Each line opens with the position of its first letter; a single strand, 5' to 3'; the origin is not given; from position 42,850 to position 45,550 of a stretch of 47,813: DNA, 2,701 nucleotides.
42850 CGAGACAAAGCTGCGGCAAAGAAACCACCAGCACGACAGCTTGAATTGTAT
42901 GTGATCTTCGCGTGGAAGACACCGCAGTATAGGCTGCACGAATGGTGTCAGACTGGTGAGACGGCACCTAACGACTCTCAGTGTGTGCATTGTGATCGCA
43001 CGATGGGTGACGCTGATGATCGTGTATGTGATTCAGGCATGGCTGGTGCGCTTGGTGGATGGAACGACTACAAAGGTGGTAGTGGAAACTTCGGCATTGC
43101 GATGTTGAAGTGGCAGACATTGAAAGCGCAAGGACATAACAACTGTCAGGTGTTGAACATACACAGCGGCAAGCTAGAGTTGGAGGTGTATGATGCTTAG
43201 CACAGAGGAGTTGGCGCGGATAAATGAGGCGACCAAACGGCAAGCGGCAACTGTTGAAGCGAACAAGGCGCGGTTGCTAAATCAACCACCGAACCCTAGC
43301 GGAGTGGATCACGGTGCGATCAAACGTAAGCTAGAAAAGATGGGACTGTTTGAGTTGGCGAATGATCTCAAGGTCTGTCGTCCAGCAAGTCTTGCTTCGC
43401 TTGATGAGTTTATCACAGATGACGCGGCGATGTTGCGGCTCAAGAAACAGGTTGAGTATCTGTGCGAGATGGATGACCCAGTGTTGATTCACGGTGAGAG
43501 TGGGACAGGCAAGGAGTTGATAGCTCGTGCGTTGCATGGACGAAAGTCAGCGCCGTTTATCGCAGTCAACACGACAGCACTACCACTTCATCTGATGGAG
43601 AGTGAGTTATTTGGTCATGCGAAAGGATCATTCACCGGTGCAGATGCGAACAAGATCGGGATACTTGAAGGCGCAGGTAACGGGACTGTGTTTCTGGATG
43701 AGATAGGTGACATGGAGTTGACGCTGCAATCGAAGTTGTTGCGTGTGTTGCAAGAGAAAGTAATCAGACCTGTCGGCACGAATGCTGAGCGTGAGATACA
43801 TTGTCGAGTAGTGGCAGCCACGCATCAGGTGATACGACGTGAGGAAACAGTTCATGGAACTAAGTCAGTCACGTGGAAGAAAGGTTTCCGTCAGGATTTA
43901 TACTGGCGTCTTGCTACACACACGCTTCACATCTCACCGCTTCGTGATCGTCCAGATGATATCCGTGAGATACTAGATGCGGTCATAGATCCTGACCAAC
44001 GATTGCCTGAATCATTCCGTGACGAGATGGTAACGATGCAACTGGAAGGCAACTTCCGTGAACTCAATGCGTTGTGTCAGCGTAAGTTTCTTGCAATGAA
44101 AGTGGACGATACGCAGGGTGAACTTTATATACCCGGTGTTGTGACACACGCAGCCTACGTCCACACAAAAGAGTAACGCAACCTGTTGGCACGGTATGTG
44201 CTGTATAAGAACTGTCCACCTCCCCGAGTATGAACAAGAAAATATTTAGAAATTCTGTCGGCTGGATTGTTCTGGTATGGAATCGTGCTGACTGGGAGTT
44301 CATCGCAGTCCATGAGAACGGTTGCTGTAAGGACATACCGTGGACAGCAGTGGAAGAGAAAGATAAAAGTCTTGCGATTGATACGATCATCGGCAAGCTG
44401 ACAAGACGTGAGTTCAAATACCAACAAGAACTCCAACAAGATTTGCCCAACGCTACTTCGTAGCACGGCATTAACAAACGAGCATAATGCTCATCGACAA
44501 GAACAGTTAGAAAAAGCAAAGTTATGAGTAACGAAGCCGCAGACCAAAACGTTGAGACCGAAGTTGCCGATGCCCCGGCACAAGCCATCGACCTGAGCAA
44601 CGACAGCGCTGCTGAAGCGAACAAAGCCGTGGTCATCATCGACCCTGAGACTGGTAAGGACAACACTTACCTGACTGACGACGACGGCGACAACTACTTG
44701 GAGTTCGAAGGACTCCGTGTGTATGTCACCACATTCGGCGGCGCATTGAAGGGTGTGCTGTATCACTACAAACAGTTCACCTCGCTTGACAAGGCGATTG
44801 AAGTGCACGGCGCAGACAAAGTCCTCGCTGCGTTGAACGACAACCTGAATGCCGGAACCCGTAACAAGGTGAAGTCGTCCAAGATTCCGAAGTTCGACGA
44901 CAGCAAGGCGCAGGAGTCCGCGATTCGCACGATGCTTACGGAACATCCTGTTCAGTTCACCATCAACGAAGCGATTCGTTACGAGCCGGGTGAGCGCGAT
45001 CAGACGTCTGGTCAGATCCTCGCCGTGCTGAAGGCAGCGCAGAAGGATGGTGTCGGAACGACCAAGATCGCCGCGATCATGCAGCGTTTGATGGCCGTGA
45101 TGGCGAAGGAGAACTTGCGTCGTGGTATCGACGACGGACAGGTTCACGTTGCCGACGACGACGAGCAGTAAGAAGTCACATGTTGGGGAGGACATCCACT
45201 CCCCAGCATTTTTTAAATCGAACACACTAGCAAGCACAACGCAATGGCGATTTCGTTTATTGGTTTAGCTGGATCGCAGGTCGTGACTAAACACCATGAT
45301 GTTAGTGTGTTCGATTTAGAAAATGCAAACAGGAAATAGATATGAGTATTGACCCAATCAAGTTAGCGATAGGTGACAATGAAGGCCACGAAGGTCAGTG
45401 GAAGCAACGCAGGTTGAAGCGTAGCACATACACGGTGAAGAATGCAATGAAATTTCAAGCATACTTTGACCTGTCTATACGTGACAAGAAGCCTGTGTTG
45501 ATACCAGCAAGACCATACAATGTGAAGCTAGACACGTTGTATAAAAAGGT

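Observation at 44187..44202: Sigma-54 promoter directly downstream of the activator gene, driving the next plus-strand unit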

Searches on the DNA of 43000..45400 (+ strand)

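Call 6: search_dna_similar(query=window:43000-45400:+, collection=phages, mode=distant, max_rows=30)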
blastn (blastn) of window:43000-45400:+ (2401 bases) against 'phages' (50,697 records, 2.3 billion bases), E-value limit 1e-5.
Records with a match: 1; places in all: 1; records where one place covers at least 80% of the query: 0.
Best place of each record, by identity: 60-80% 1.
By first word of the organism name: Salmonella 1.
By host as written in the record: Homo sapiens 1.
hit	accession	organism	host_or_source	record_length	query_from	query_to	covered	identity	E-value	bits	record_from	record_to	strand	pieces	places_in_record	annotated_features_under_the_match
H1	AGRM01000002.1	Salmonella enterica subsp. houtenae str. ATCC BAA-1581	Homo sapiens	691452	598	753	6%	70.1%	2e-7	65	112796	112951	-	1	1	GAF domain protein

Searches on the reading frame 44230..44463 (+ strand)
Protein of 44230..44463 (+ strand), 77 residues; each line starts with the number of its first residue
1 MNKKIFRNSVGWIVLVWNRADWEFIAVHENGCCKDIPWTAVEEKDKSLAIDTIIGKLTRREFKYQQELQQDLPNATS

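Call 5: search_protein_families(library=pfam, proteins=[window:44230-44463:+], max_evalue=0.01)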
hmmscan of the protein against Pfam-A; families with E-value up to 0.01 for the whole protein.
window:44230-44463:+ (77 aa): 0 families

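Call 18: search_protein_families(library=phrogs, proteins=[window:44230-44463:+], max_evalue=0.001)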
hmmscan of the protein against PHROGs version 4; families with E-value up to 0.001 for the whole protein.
window:44230-44463:+ (77 aa): 0 families

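Call 88: search_protein_families(library=padloc, proteins=[window:44230-44463:+], max_evalue=0.01)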
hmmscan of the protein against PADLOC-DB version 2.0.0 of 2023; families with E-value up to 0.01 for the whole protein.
window:44230-44463:+ (77 aa): 0 families

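Call 93: predict_structure(protein=window:44230-44463:+)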
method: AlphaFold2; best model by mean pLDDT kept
length: 77 residues; sequences in the alignment: 1
mean_pLDDT: 48.3   pTM: 0.31
mean pLDDT of the five models: 48.3, 45.4, 44.3, 44.1, 43.4
residues with pLDDT >= 90: 0; 70-90: 0; 50-70: 35; < 50: 42
segments of 3 or more residues with pLDDT < 50: 8-10, 18-21, 27-45, 68-77
pLDDT, mean of each block of 10 residues (from residue 1): 53 53 47 43 50 52 50 34
secondary structure, 60 per line:
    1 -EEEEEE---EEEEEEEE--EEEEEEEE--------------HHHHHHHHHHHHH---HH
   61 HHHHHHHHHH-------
elements in order: E2-7 E11-18 E21-28 H43-55 H59-70

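Call 99: search_protein_families(library=ncbifam, proteins=[window:44230-44463:+], max_evalue=0.01)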
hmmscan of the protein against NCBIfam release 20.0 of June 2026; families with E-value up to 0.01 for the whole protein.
window:44230-44463:+ (77 aa): 0 families

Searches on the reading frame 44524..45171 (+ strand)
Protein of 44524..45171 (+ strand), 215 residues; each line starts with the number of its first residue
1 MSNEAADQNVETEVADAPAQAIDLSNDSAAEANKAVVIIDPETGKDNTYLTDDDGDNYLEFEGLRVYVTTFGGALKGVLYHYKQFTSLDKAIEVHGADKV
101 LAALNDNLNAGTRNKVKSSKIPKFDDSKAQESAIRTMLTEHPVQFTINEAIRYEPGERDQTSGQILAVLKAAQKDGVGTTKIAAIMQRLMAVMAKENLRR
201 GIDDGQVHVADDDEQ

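Call 5: search_protein_families(library=pfam, proteins=[window:44524-45171:+], max_evalue=0.01)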
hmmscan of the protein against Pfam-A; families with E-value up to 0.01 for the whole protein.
window:44524-45171:+ (215 aa): 0 families

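Call 18: search_protein_families(library=phrogs, proteins=[window:44524-45171:+], max_evalue=0.001)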
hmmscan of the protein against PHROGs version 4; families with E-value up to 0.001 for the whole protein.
window:44524-45171:+ (215 aa): 0 families

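Call 24: find_homologous_proteins(query=window:44524-45171:+, max_evalue=0.001)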
Query window:44524-45171:+ (215 aa): 1 proteins with E <= 0.001 among 237 candidates.
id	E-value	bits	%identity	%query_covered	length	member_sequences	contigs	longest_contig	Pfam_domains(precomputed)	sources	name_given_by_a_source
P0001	6.0e-133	459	100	100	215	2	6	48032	-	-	-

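Call 28: find_encoding_contigs(protein=P0001, flank=3000, max_places=10)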
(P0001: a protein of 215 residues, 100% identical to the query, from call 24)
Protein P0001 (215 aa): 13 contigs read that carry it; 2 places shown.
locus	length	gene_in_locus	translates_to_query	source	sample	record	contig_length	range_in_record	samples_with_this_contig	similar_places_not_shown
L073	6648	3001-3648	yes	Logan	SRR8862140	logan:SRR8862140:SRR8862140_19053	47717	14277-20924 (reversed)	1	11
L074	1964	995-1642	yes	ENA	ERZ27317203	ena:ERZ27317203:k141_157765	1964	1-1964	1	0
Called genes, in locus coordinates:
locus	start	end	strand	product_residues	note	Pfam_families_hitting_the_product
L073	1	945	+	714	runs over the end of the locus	PF04851:ResIII (weak), PF00271:Helicase_C, PF13871:Helicase_C_4 (weak)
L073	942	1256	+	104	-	-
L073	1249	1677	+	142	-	-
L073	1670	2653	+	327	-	PF00158:Sigma54_activat, PF14532:Sigma54_activ_2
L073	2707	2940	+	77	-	-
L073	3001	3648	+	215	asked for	-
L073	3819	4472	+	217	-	-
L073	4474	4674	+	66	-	-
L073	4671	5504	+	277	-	PF14743:DNA_ligase_OB_2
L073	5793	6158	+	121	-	-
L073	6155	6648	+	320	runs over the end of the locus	PF12705:PDDEXK_1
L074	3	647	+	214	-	?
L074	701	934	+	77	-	-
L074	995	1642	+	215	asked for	-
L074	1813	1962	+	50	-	?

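Call 32: search_protein_representatives(protein=window:44524-45171:+)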
Query: 215 residues. Proteins with E-value up to 0.001 (for the whole library): 47; up to 1e-10: 21; up to 1e-30: 2. The best 47 are listed.
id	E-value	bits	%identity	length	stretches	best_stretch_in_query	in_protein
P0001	1.9e-133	458.7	100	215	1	1-215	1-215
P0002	3.9e-36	141.2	38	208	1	30-204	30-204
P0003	1.1e-28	117.0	35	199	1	35-205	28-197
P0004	2.7e-26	109.1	34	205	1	26-204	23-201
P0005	2.5e-25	106.0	35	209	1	18-186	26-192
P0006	5.5e-24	101.6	32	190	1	31-201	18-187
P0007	2.4e-22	96.3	33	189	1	30-204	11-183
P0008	3.5e-20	89.2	34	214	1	35-204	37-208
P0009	6.4e-18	81.8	32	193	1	50-195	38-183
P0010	5.3e-16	75.6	28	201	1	33-204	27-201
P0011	3.0e-15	73.1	31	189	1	50-194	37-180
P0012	4.2e-15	72.6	37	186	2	87-179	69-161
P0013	4.3e-15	72.6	38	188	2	87-176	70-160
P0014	3.9e-14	69.5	40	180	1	53-178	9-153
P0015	4.5e-14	69.3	34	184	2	92-193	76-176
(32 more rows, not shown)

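Call 35: search_solved_structures(query=A1, max_evalue=1)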
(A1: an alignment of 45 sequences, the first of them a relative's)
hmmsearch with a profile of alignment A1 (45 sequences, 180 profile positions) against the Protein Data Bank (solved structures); distinct sequences matched with E-value up to 1: 38.
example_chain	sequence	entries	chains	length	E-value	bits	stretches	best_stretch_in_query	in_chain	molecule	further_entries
9qhb_A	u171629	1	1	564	8.2e-11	45.4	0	132-170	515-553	Engineered tetratricopeptide repeat protein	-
8bu0_A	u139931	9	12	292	9.5e-09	38.7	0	132-171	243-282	Consensus tetratricopeptide repeat protein | Crystal structure of an 8-repeat consensus TPR superhelix with Zinc. | Monomer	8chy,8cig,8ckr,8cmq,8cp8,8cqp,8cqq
9qhc_A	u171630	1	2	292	2.1e-06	31.1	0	132-165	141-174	Engineered tetratricopeptide repeat protein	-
5tgw_A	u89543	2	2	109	0.00051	23.3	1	133-172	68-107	PS1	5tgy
8ch0_A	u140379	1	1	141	0.00072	22.8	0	132-165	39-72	Consensus tetratricopeptide repeat protein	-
6w6x_A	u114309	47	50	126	0.00079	22.7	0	131-171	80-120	De novo designed ABLE protein | De novo designed ABLE | D-ABLE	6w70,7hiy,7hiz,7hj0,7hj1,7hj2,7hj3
6x8n_A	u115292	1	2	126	0.0011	22.1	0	131-171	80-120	De novo designed ABLE protein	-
2fo7_A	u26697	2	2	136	0.0014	21.8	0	132-166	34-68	SYNTHETIC CONSENSUS TPR PROTEIN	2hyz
9tau_A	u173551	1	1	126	0.0017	21.6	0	135-172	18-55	De novo photoenzyme variant ABLE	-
7jh6_A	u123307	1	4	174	0.0018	21.5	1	134-173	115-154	Two-domain di-Zn(II) and porphyrin-binding protein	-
2wqh_A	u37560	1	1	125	0.002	21.4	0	134-171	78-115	CTPR3Y3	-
7jrq_A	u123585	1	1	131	0.0045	20.2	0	134-175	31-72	MPP1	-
6egc_A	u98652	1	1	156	0.0053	20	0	133-176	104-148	SC_2L4HC2_23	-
9taq_A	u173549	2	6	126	0.0053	20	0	131-169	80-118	De novo photoenzyme variant ABLE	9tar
4hb1_A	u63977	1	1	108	0.0065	19.7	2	133-172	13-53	DHP1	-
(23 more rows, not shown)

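Call 45: predict_structure(alignment_id=A1)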
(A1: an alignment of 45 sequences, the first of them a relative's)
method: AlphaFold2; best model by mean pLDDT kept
length: 215 residues; sequences in the alignment: 45
mean_pLDDT: 87.1   pTM: 0.66
mean pLDDT of the five models: 87.1, 86.2, 86.2, 85.7, 85.4
residues with pLDDT >= 90: 155; 70-90: 16; 50-70: 39; < 50: 5
segments of 3 or more residues with pLDDT < 50: 1-3
pLDDT, mean of each block of 10 residues (from residue 1): 53 54 61 81 96 95 97 95 98 98 97 94 95 97 96 91 96 97 96 89 67 59
secondary structure, 60 per line:
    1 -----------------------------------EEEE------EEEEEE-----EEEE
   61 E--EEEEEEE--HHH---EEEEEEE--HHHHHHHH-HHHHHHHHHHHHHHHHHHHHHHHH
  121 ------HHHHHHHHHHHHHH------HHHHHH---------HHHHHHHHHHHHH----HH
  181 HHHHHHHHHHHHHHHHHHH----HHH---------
elements in order: E36-39 E46-51 E57-61 E64-70 E79-85 H88-95 H97-120 H127-140 H147-152 H162-174 H179-199

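Call 49: fold_search(model_id=the predicted structure, library=pdb)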
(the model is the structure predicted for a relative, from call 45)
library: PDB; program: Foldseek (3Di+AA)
matches with E <= 10: 253; with E <= 0.001: 0
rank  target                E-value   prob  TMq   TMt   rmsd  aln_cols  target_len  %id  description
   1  5u07_C                1.0e-01  0.11  0.12  0.07  17.7       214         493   15  CRISPR RNA-guided surveillance complex (released 2017-08-09)
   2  1u00_A                3.5e-01  0.09  0.13  0.13  16.8       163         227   13  HscA substrate binding domain complexed with the IscU recognition peptide ELPPVKIHC (released 2004-10-05)
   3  2r9a_B                4.7e-01  0.09  0.13  0.13  19.0       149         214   10  Crystal structure of human XLF (released 2008-01-01)
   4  4r5l_A                5.0e-01  0.14  0.16  0.16  15.8       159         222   16  Crystal structure of the DnaK C-terminus (Dnak-SBD-C) (released 2014-09-10)
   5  2qm4_B                5.0e-01  0.08  0.13  0.12  18.6       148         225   11  Crystal structure of human XLF/Cernunnos, a non-homologous end-joining factor (released 2007-12-11)
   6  3rwr_T                5.4e-01  0.07  0.13  0.12  18.8       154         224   12  Crystal structure of the human XRCC4-XLF complex (released 2011-12-07)
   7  7qca_LT0              7.3e-01  0.09  0.13  0.17  16.0       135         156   12  Spraguea lophii ribosome (released 2022-11-30)
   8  1z1b_B                7.3e-01  0.06  0.13  0.10  16.6       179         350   14  Crystal structure of a lambda integrase dimer bound to a COC' core site (released 2005-06-28)
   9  7krw_A                9.3e-01  0.11  0.16  0.07  18.6       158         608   17  Stimulating state of near full-length Hsp70 DnaK fused with a substrate peptide (released 2021-09-15)
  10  2qm4_D                9.9e-01  0.06  0.13  0.12  19.4       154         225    9  Crystal structure of human XLF/Cernunnos, a non-homologous end-joining factor (released 2007-12-11)
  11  9n81_C                1.1e+00  0.05  0.12  0.11  19.6       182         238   11  A gap-filling complex with Pol mu engaged in the NHEJ Pathway (released 2025-04-23)
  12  3u0k_A                1.1e+00  0.03  0.11  0.11  20.3       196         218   12  Crystal Structure of the genetically encoded calcium indicator RCaMP (released 2012-10-03)
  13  2w4y_A                1.1e+00  0.11  0.14  0.22  14.5       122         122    8  Caulobacter bacteriophage 5 - virus-like particle (released 2009-07-14)
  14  6v39_T                1.1e+00  0.07  0.11  0.19  11.2        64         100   23  Cryo-EM structure of the Acinetobacter baumannii Ribosome: 70S with P-site tRNA (released 2020-02-05)
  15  9j9h_2                1.1e+00  0.07  0.12  0.19  20.6       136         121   12  High-resolution cryo-EM structure of the Plasmodium falciparum 80S ribosome bound to RACK1 and E-tRNA (released 2025-06-04)
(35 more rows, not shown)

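Call 50: fold_search(model_id=the predicted structure, library=viral)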
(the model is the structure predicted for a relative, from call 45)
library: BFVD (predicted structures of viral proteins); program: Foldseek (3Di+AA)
matches with E <= 10: 672; with E <= 0.001: 0
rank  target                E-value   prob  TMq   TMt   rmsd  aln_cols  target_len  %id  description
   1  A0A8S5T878            3.2e-02  0.35  0.17  0.19  16.9       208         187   10  Integrase [Caudovirales sp. ctIZM3]
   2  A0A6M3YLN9            6.6e-02  0.35  0.17  0.24  15.7       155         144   15  Uncharacterized protein [Cronobacter phage JC01]
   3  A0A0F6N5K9            7.5e-02  0.89  0.13  0.42   7.7        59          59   14  Uncharacterized protein [Escherichia phage ECBP5]
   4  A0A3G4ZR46            7.5e-02  0.16  0.16  0.10  29.5       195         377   12  Uncharacterized protein [Dasosvirus sp.]
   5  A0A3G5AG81            9.6e-02  0.28  0.14  0.09  13.8       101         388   12  Uncharacterized protein [Solumvirus sp.]
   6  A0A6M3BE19            1.0e-01  0.28  0.14  0.29  11.0        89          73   12  (no name in the UniProt tables at hand)
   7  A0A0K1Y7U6            1.1e-01  0.18  0.14  0.10  17.0       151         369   16  (no name in the UniProt tables at hand)
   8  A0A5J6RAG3            1.2e-01  0.60  0.18  0.18  20.8       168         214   10  MGF 110-1L CDS protein [African swine fever virus]
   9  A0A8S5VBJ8            1.5e-01  0.10  0.12  0.14  23.1       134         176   11  Uncharacterized protein [Myoviridae sp. ctbEa13]
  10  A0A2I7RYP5            1.7e-01  0.30  0.16  0.19  17.7       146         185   17  (no name in the UniProt tables at hand)
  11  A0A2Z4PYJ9            2.0e-01  0.09  0.14  0.12  17.2       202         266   14  (no name in the UniProt tables at hand)
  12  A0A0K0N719            2.3e-01  0.06  0.14  0.05  22.0       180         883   11  Putative structural protein [Gordonia phage GMA2]
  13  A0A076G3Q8            2.5e-01  0.06  0.10  0.14  24.2       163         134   13  Uncharacterized protein [Aeromonas phage pAh6-C]
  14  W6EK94                2.9e-01  0.10  0.16  0.19  19.5       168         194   12  Uncharacterized protein [Shewanella phage Spp001]
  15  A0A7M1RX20            3.3e-01  0.12  0.12  0.18  17.2       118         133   15  Uncharacterized protein [uncultured phage cr118_1]
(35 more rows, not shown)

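Call 56: find_encoding_contigs(protein=P0002, flank=6000, max_places=4)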
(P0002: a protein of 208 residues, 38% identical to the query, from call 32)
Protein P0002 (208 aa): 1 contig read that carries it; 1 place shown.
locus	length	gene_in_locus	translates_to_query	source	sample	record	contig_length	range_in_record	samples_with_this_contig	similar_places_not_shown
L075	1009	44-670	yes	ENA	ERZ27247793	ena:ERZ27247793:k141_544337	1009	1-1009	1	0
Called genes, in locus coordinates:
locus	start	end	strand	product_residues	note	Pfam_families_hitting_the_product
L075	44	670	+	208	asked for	-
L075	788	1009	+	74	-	?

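Call 57: find_encoding_contigs(protein=P0003, flank=6000, max_places=3)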
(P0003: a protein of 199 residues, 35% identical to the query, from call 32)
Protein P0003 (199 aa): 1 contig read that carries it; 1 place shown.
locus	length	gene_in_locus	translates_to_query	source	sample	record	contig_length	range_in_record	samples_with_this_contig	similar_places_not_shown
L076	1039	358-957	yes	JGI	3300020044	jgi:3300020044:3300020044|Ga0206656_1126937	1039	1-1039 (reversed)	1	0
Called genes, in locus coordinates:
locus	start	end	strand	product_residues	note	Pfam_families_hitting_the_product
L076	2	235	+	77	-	?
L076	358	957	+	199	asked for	-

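Call 58: find_encoding_contigs(protein=P0004, flank=6000, max_places=3)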
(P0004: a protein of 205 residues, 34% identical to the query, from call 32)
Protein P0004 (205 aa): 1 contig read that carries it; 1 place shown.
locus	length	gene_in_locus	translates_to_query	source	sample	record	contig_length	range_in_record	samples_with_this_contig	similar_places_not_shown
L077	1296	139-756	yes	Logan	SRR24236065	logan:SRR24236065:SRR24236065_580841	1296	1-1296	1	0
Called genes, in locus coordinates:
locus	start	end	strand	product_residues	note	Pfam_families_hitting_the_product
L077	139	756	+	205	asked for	-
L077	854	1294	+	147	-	?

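Call 59: find_encoding_contigs(protein=P0005, flank=6000, max_places=3)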
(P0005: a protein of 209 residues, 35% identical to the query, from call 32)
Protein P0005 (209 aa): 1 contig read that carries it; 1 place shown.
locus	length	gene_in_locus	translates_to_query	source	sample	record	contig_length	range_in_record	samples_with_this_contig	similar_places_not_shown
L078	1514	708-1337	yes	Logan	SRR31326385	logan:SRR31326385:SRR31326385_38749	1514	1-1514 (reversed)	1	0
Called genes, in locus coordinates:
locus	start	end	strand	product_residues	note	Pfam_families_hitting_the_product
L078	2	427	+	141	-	?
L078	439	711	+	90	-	-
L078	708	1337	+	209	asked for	-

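Call 60: find_encoding_contigs(protein=P0007, flank=6000, max_places=3)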
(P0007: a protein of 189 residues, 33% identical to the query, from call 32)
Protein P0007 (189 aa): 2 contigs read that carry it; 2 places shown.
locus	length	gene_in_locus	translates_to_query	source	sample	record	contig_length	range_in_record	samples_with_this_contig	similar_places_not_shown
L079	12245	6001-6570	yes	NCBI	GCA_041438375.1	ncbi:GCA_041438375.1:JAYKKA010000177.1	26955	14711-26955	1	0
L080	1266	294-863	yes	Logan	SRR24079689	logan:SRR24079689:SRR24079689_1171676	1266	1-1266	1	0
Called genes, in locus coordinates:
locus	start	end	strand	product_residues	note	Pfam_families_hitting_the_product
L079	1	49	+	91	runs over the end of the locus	-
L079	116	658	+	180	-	-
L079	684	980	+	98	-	-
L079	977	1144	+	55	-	-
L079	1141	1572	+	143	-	-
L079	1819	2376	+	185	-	-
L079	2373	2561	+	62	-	-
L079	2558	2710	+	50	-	-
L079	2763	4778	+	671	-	PF00271:Helicase_C (weak), PF13871:Helicase_C_4 (weak)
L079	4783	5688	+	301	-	PF00158:Sigma54_activat, PF14532:Sigma54_activ_2, PF00004:AAA (faint), PF07728:AAA_5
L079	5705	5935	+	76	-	-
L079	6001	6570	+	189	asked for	-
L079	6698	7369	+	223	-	-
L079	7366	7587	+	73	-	-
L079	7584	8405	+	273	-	PF14743:DNA_ligase_OB_2 (faint)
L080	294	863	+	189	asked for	-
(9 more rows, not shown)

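Call 88: search_protein_families(library=padloc, proteins=[window:44524-45171:+], max_evalue=0.01)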
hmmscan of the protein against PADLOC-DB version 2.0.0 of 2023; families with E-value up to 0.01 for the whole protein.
window:44524-45171:+ (215 aa): 0 families

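Call 99: search_protein_families(library=ncbifam, proteins=[window:44524-45171:+], max_evalue=0.01)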
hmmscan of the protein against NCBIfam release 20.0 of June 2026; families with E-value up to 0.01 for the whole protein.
window:44524-45171:+ (215 aa): 0 families
